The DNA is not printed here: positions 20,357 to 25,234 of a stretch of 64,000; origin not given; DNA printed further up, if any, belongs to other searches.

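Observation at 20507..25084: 1525-aa fusion of a long-chain fatty-acid-CoA ligase, a roughly 700-aa unknown region and a C-terminal GNAT acyltransferase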

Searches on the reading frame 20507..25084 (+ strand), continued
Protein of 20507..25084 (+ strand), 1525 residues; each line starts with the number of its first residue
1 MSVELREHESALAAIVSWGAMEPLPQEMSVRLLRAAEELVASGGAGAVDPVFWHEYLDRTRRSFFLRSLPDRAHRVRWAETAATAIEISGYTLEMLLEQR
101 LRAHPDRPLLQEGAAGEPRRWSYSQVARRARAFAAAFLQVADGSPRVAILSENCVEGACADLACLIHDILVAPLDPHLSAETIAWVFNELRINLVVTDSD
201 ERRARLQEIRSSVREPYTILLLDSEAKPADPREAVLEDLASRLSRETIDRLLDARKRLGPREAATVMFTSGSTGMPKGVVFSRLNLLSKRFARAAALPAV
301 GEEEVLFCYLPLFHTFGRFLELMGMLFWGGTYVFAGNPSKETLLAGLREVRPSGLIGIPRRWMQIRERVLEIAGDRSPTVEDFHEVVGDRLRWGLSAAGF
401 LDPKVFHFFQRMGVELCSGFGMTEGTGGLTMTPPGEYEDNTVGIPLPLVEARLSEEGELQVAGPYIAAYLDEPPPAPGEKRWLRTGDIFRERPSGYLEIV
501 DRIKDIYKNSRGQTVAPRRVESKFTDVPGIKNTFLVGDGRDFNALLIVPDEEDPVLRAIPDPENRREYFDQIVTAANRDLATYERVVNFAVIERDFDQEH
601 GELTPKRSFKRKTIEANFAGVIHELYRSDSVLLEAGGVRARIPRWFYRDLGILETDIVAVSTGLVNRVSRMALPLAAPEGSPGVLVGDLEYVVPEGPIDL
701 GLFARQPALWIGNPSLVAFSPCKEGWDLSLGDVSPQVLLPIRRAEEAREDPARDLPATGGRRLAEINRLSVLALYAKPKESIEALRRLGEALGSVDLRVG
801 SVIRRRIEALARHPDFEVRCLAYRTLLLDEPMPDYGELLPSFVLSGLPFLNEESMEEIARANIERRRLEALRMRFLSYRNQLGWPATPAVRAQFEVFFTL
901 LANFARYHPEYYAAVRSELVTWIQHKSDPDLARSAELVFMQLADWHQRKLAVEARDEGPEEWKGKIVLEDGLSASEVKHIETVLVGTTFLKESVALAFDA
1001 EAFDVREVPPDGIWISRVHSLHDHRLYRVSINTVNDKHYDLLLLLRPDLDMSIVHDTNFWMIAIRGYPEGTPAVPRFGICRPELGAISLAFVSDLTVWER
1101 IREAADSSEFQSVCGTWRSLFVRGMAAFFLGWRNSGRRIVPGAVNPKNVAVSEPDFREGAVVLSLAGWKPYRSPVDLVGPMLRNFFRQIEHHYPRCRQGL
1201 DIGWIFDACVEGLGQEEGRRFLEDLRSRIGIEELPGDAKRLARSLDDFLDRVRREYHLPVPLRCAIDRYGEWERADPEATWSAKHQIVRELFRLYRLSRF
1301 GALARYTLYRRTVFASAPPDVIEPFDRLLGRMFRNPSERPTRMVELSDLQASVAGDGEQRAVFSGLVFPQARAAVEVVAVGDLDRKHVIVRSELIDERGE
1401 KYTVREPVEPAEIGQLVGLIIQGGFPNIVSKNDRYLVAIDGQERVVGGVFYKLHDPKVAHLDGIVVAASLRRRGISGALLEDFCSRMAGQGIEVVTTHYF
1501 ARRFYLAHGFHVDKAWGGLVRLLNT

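Call 8: find_homologous_proteins(query=window:20507-25084:+)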
Query window:20507-25084:+ (1525 aa): 1642 proteins with E <= 0.001 among 8000 candidates; the best 120 are listed.
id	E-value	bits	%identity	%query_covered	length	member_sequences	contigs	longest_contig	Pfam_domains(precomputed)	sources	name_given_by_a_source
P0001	0.0e+0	3476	100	100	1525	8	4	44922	PF13673.14,PF13508.14,PF00501.35,PF23562.3,PF00583.32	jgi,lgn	-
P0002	0.0e+0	2934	83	100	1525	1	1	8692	PF13673.14,PF13508.14,PF00501.35,PF23562.3,PF00583.32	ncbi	ncbi:MAG: GNAT family N-acetyltransferase [Candidatus Eisenbacteria bacterium]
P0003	0.0e+0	2272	66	100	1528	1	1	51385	PF13673.14,PF13508.14,PF00501.35,PF23562.3,PF00583.32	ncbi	ncbi:MAG: GNAT family N-acetyltransferase [Candidatus Eisenbacteria bacterium]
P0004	0.0e+0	2263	66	98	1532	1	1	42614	PF13673.14,PF13508.14,PF00501.35,PF23562.3,PF00583.32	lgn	-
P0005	0.0e+0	2206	65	100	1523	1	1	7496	PF13673.14,PF13508.14,PF00501.35,PF23562.3,PF00583.32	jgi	jgi:long-subunit acyl-CoA synthetase (AMP-forming)/GNAT superfamily N-acetyltransferase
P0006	0.0e+0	2173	64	98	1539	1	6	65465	PF13673.14,PF13508.14,PF00501.35,PF23562.3,PF14542.13,PF00583.32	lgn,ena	-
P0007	0.0e+0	2111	63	98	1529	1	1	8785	PF13673.14,PF00501.35,PF23562.3,PF00583.32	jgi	-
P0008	0.0e+0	1855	55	99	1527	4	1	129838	PF00501.35,PF23562.3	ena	-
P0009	0.0e+0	1848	54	98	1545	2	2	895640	PF00501.35,PF23562.3,PF00583.32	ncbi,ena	-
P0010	0.0e+0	1820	55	97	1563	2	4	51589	PF13673.14,PF13508.14,PF00501.35,PF23562.3,PF00583.32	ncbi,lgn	-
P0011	0.0e+0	1798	54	99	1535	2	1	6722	PF00501.35,PF23562.3,PF00583.32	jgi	-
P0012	0.0e+0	1795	54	98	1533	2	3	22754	PF00501.35,PF23562.3,PF00583.32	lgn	-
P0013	0.0e+0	1792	54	98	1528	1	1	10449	PF00501.35,PF23562.3,PF00583.32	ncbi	-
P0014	0.0e+0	1788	54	97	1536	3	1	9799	PF00501.35,PF23562.3,PF00583.32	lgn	-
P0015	0.0e+0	1787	55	98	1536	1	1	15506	PF13508.14,PF00501.35,PF23562.3,PF00583.32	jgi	jgi:long-chain acyl-CoA synthetase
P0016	0.0e+0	1784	56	98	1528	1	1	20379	PF00501.35,PF23562.3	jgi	jgi:long-subunit acyl-CoA synthetase (AMP-forming)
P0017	0.0e+0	1783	54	97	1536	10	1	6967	PF00501.35,PF23562.3,PF00583.32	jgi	jgi:long-subunit acyl-CoA synthetase (AMP-forming)/GNAT superfamily N-acetyltransferase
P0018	0.0e+0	1783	56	99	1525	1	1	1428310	PF00501.35,PF23562.3,PF00583.32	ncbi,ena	-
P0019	0.0e+0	1783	53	100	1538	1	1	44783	PF00501.35,PF23562.3,PF00583.32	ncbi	-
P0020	0.0e+0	1783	54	98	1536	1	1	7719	PF00501.35,PF23562.3,PF00583.32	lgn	-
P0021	0.0e+0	1781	55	99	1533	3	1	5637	PF00501.35,PF23562.3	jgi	jgi:long-subunit acyl-CoA synthetase (AMP-forming)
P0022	0.0e+0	1779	53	98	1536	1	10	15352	PF00501.35,PF23562.3,PF00583.32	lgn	-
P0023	0.0e+0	1777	53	98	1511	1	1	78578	PF00501.35,PF23562.3,PF00583.32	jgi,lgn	-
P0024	0.0e+0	1776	54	97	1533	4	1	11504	PF00501.35,PF23562.3,PF00583.32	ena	-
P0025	0.0e+0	1776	55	98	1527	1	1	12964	PF13508.14,PF00501.35,PF23562.3,PF00583.32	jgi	jgi:long-chain acyl-CoA synthetase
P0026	0.0e+0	1775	53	98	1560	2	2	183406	PF00501.35,PF23562.3,PF00583.32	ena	-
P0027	0.0e+0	1775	55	99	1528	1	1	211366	PF00501.35,PF23562.3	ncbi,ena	-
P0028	0.0e+0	1774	54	99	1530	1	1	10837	PF00501.35,PF23562.3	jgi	jgi:long-subunit acyl-CoA synthetase (AMP-forming)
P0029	0.0e+0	1774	53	98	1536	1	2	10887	PF13673.14,PF00501.35,PF23562.3,PF00583.32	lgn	-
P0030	0.0e+0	1772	53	97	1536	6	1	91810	PF00501.35,PF23562.3,PF00583.32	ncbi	-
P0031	0.0e+0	1772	54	98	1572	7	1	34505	PF00501.35,PF23562.3,PF00583.32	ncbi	-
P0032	0.0e+0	1771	54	99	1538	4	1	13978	PF00501.35,PF23562.3,PF00583.32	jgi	-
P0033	0.0e+0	1768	54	98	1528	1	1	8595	PF13508.14,PF00501.35,PF23562.3,PF00583.32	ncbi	-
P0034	0.0e+0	1768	54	98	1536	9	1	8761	PF00501.35,PF23562.3,PF00583.32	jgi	jgi:long-subunit acyl-CoA synthetase (AMP-forming)/GNAT superfamily N-acetyltransferase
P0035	0.0e+0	1766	55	100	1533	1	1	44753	PF00501.35,PF23562.3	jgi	jgi:long-subunit acyl-CoA synthetase (AMP-forming)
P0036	0.0e+0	1765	53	98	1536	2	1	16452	PF00501.35,PF23562.3,PF00583.32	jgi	-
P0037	0.0e+0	1761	55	99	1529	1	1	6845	PF00501.35,PF23562.3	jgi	jgi:long-chain acyl-CoA synthetase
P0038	0.0e+0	1761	54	98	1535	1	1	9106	PF00501.35,PF23562.3,PF00583.32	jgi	-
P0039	0.0e+0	1759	53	98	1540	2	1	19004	PF00501.35,PF23562.3,PF00583.32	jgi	-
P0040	0.0e+0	1756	55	99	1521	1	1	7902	PF00501.35,PF23562.3,PF00583.32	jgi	jgi:long-chain acyl-CoA synthetase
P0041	0.0e+0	1755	53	98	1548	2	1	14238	PF00501.35,PF23562.3,PF00583.32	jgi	jgi:long-chain acyl-CoA synthetase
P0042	0.0e+0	1754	53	98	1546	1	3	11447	PF00501.35,PF23562.3,PF00583.32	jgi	jgi:long-chain acyl-CoA synthetase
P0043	0.0e+0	1754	53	98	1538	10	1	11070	PF00501.35,PF23562.3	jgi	jgi:long-chain acyl-CoA synthetase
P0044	0.0e+0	1752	54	99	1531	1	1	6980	PF00501.35,PF23562.3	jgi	jgi:long-subunit acyl-CoA synthetase (AMP-forming)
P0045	0.0e+0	1750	53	98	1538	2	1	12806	PF00501.35,PF23562.3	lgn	-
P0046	0.0e+0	1746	53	97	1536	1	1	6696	PF00501.35,PF23562.3,PF00583.32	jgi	jgi:long-subunit acyl-CoA synthetase (AMP-forming)/GNAT superfamily N-acetyltransferase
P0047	0.0e+0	1743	53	98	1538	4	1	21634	PF00501.35,PF23562.3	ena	-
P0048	0.0e+0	1740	53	98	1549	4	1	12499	PF13673.14,PF13508.14,PF00501.35,PF23562.3,PF00583.32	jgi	jgi:long-chain acyl-CoA synthetase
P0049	0.0e+0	1738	54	99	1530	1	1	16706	PF00501.35,PF23562.3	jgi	jgi:long-subunit acyl-CoA synthetase (AMP-forming)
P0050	0.0e+0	1736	52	98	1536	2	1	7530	PF00501.35,PF23562.3,PF00583.32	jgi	jgi:long-chain acyl-CoA synthetase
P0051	0.0e+0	1732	53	98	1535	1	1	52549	PF00501.35,PF23562.3,PF00583.32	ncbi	-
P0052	0.0e+0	1732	52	98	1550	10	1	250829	PF13508.14,PF00501.35,PF23562.3,PF00583.32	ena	-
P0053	0.0e+0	1732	66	75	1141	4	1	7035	PF00501.35,PF23562.3,PF00583.32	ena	-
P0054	0.0e+0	1727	51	99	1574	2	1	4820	PF13508.14,PF00501.35,PF23562.3,PF14542.13,PF00583.32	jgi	-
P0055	0.0e+0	1726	54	98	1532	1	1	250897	PF13508.14,PF00501.35,PF23562.3,PF00583.32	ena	-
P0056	0.0e+0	1725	53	98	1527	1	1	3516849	PF00501.35,PF23562.3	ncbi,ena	-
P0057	0.0e+0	1724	53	99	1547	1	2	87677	PF13508.14,PF00501.35,PF23562.3,PF00583.32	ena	-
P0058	0.0e+0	1721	52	99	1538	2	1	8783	PF13508.14,PF00501.35,PF23562.3,PF00583.32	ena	-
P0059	0.0e+0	1719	52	99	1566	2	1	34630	PF13508.14,PF00501.35,PF23562.3,PF14542.13,PF00583.32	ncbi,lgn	-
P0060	0.0e+0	1717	56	91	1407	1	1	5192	PF13673.14,PF13508.14,PF00501.35,PF23562.3,PF00583.32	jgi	-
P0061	0.0e+0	1717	51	99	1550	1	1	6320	PF13508.14,PF00501.35,PF23562.3,PF14542.13,PF00583.32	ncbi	-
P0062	0.0e+0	1707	52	98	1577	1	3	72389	PF13673.14,PF13508.14,PF00501.35,PF23562.3,PF00583.32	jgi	jgi:long-chain acyl-CoA synthetase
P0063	0.0e+0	1707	51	99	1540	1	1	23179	PF13508.14,PF00501.35,PF23562.3,PF00583.32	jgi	jgi:long-chain acyl-CoA synthetase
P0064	0.0e+0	1707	53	98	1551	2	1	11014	PF13508.14,PF00501.35,PF23562.3,PF14542.13,PF00583.32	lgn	-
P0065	0.0e+0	1706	53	98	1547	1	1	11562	PF13508.14,PF00501.35,PF23562.3,PF14542.13,PF00583.32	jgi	jgi:long-chain acyl-CoA synthetase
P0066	0.0e+0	1704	51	98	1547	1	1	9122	PF13508.14,PF00501.35,PF23562.3,PF00583.32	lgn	-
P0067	0.0e+0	1704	54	99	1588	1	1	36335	PF13673.14,PF13508.14,PF00501.35,PF23562.3,PF00583.32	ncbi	-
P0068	0.0e+0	1702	50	99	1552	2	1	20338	PF13673.14,PF00501.35,PF23562.3,PF00583.32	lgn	-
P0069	0.0e+0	1700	54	98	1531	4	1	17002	PF00501.35,PF23562.3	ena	-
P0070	0.0e+0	1699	54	93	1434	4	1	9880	PF00501.35,PF23562.3,PF00583.32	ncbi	-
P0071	0.0e+0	1699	53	98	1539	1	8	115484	PF00501.35,PF23562.3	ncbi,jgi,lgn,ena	-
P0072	0.0e+0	1697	52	100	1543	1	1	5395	PF00501.35,PF23562.3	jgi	-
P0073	0.0e+0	1696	52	97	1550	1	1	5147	PF13508.14,PF00501.35,PF23562.3,PF00583.32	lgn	-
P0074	0.0e+0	1696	52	99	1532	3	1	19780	PF00501.35,PF23562.3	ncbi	-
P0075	0.0e+0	1696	50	99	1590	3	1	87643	PF13508.14,PF00501.35,PF23562.3,PF14542.13,PF00583.32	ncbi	-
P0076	0.0e+0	1684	53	98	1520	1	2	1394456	PF13673.14,PF13508.14,PF00501.35,PF23562.3,PF00583.32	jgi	-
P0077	0.0e+0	1676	52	98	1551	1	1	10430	PF13508.14,PF00501.35,PF23562.3,PF00583.32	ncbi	ncbi:GNAT family N-acetyltransferase [Gemmatimonadota bacterium]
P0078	0.0e+0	1670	52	98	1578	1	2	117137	PF00501.35,PF23562.3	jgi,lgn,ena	-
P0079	0.0e+0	1670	52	98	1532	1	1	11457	PF13673.14,PF13508.14,PF00501.35,PF23562.3,PF00583.32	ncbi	-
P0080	0.0e+0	1668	51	100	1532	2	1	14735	PF13673.14,PF13508.14,PF00501.35,PF23562.3,PF00583.32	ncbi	-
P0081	0.0e+0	1667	51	100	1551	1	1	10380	PF00501.35,PF23562.3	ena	-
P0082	0.0e+0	1661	53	98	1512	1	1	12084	PF13508.14,PF00501.35,PF23562.3,PF00583.32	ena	-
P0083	0.0e+0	1660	51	98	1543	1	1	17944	PF13508.14,PF00501.35,PF23562.3,PF00583.32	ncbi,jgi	-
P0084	0.0e+0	1660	54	90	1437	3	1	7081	PF00501.35,PF23562.3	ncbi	ncbi:MAG: AMP-binding protein, partial [Longimicrobiales bacterium]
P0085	0.0e+0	1659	50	98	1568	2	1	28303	PF00501.35,PF23562.3,PF00583.32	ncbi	ncbi:GNAT family N-acetyltransferase [candidate division KSB1 bacterium]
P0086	0.0e+0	1658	52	98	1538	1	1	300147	PF13508.14,PF00501.35,PF23562.3,PF00583.32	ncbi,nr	ncbi:MAG: GNAT family N-acetyltransferase [Deltaproteobacteria bacterium]|nr:GNAT family N-acetyltra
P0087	0.0e+0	1657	52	99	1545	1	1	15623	PF13508.14,PF00501.35,PF23562.3,PF00583.32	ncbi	-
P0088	0.0e+0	1654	51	98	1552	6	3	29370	PF13508.14,PF00501.35,PF23562.3,PF00583.32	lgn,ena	-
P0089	0.0e+0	1653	52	97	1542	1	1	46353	PF00501.35,PF23562.3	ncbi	ncbi:MAG: AMP-binding protein [bacterium]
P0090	0.0e+0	1650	51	98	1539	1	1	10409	PF13508.14,PF00501.35,PF23562.3,PF00583.32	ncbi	ncbi:MAG: GNAT family N-acetyltransferase [bacterium]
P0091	0.0e+0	1649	52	97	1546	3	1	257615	PF13508.14,PF00501.35,PF23562.3,PF00583.32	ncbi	-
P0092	0.0e+0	1647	52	99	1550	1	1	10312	PF13673.14,PF00501.35,PF23562.3,PF00583.32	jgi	jgi:long-chain acyl-CoA synthetase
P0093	0.0e+0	1647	51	100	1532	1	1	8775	PF13508.14,PF00501.35,PF23562.3,PF00583.32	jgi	jgi:long-subunit acyl-CoA synthetase (AMP-forming)/predicted GNAT family acetyltransferase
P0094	0.0e+0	1644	52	98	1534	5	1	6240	PF13673.14,PF13508.14,PF00501.35,PF23562.3,PF00583.32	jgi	jgi:long-subunit acyl-CoA synthetase (AMP-forming)/predicted GNAT family acetyltransferase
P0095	0.0e+0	1643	51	98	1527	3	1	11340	PF13508.14,PF00501.35,PF23562.3,PF00583.32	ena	-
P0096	0.0e+0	1642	52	97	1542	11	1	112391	PF00501.35,PF23562.3,PF00583.32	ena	-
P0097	0.0e+0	1635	51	98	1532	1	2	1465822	PF13673.14,PF13508.14,PF00501.35,PF23562.3,PF14542.13,PF00583.32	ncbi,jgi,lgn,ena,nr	ncbi:MAG TPA: GNAT family N-acetyltransferase [candidate division Zixibacteria bacterium]|nr:GNAT fa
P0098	0.0e+0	1635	52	97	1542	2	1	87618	PF13508.14,PF00501.35,PF23562.3,PF14542.13,PF00583.32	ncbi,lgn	-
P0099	0.0e+0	1633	51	99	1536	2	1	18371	PF13508.14,PF00501.35,PF23562.3,PF00583.32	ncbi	-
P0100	0.0e+0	1633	51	98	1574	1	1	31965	PF13508.14,PF00501.35,PF23562.3,PF00583.32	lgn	-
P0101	0.0e+0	1632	50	100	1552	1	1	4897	PF13673.14,PF13508.14,PF00501.35,PF23562.3,PF00583.32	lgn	-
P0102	0.0e+0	1632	51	99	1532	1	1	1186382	PF00501.35,PF23562.3,PF00583.32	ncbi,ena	-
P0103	0.0e+0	1632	49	98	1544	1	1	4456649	PF13508.14,PF00501.35,PF23562.3,PF14542.13,PF00583.32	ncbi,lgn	ncbi:MAG: GNAT family N-acetyltransferase [Candidatus Zixiibacteriota bacterium]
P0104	0.0e+0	1630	52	99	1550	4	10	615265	PF00501.35,PF23562.3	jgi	jgi:long-chain acyl-CoA synthetase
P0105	0.0e+0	1630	52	98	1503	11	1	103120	PF00501.35,PF23562.3,PF00583.32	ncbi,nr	ncbi:MAG TPA: GNAT family N-acetyltransferase, partial [Polyangiaceae bacterium]|nr:GNAT family N-ac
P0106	0.0e+0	1630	49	98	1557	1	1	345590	PF13673.14,PF13508.14,PF00501.35,PF23562.3,PF00583.32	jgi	jgi:long-chain acyl-CoA synthetase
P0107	0.0e+0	1629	51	98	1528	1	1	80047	PF13508.14,PF00501.35,PF23562.3,PF00583.32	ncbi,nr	ncbi:MAG TPA: GNAT family N-acetyltransferase [Candidatus Methylomirabilis sp.]|nr:GNAT family N-ace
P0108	0.0e+0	1629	50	98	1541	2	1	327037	PF00501.35,PF23562.3,PF00583.32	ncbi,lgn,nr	ncbi:GNAT family N-acetyltransferase [bacterium]|nr:GNAT family N-acetyltransferase [bacterium]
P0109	0.0e+0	1627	51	98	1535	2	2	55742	PF13673.14,PF13508.14,PF00501.35,PF23562.3,PF00583.32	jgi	-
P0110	0.0e+0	1627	48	98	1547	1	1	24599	PF00501.35,PF23562.3,PF00583.32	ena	-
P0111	0.0e+0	1626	51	98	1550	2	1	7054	PF13673.14,PF13508.14,PF00501.35,PF23562.3,PF00583.32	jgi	-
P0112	0.0e+0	1626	52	98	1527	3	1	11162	PF13508.14,PF00501.35,PF23562.3,PF14542.13,PF00583.32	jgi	jgi:long-chain acyl-CoA synthetase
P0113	0.0e+0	1625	51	99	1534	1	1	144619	PF13508.14,PF00501.35,PF23562.3,PF00583.32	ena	-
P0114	0.0e+0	1622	49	98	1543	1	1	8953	PF00501.35,PF23562.3,PF00583.32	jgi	-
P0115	0.0e+0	1622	50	99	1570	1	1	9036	PF13508.14,PF00501.35,PF23562.3,PF00583.32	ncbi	-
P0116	0.0e+0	1622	50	99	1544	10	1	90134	PF00501.35,PF23562.3,PF00583.32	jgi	jgi:long-chain acyl-CoA synthetase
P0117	0.0e+0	1620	51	98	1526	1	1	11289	PF00501.35,PF23562.3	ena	-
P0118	0.0e+0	1619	50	96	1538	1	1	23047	PF00501.35,PF23562.3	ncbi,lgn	-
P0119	0.0e+0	1619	51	100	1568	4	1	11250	PF13508.14,PF00501.35,PF23562.3,PF00583.32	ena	-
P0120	0.0e+0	1619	49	98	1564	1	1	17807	PF13508.14,PF00501.35,PF23562.3,PF00583.32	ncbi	-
